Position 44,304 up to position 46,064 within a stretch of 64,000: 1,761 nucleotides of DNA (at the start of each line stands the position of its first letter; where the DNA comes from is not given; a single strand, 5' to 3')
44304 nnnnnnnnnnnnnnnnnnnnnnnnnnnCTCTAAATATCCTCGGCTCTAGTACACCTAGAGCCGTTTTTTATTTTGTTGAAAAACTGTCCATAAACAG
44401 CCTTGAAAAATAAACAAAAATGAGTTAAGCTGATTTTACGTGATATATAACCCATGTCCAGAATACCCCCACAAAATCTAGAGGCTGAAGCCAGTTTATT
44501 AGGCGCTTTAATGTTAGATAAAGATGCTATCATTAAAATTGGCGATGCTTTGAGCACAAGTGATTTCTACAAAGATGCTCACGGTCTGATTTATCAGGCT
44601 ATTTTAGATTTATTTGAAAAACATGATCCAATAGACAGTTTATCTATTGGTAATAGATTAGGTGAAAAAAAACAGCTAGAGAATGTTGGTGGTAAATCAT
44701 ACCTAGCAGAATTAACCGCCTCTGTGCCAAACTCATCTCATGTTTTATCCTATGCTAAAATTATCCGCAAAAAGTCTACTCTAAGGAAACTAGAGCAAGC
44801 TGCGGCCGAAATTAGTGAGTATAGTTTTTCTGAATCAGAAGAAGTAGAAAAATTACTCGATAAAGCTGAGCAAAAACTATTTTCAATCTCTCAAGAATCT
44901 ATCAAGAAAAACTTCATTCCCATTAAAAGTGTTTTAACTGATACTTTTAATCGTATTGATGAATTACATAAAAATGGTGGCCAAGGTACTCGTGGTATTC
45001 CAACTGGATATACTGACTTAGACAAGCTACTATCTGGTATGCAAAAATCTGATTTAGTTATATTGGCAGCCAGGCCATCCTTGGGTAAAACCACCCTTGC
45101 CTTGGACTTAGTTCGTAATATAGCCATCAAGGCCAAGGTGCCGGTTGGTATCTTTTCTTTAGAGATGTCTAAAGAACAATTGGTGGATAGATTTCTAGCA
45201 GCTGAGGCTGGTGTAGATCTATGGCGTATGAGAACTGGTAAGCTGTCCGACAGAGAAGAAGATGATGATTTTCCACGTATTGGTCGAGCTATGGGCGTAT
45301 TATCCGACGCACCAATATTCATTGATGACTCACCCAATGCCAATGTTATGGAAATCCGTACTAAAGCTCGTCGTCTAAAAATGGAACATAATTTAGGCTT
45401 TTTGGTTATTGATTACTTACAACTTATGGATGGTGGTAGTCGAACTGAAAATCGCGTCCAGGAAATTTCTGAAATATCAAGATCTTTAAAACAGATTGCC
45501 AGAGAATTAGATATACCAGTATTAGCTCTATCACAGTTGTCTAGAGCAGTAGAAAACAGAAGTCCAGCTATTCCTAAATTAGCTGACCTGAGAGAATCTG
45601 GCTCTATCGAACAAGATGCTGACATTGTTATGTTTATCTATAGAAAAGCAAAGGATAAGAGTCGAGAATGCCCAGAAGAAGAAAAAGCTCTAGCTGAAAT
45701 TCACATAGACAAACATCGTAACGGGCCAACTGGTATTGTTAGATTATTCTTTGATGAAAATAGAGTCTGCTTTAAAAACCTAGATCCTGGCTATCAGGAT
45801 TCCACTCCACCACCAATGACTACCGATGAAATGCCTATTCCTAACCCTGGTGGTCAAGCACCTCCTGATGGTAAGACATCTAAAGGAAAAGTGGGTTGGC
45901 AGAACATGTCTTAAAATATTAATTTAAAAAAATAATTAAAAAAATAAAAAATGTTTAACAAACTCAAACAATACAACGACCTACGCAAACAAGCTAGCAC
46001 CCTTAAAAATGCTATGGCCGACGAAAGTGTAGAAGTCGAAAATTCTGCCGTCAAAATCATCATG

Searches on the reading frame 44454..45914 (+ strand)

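Call 90: search_protein_families(library=pfam, proteins=[window:44454-45914:+], max_evalue=0.00001)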
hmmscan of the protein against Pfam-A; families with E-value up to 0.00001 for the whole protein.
window:44454-45914:+ (486 aa): 3 families
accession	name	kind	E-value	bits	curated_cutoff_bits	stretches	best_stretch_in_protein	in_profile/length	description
PF03796.21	DnaB_C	-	1.4e-101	339.6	27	1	181-442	1-255/255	DnaB-like helicase C terminal domain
PF00772.26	DnaB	-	2.7e-32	111.3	23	1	5-105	2-102/103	DnaB-like helicase N terminal domain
PF13481.12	AAA_25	-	1.4e-17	64.4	27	1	187-362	20-190/195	AAA domain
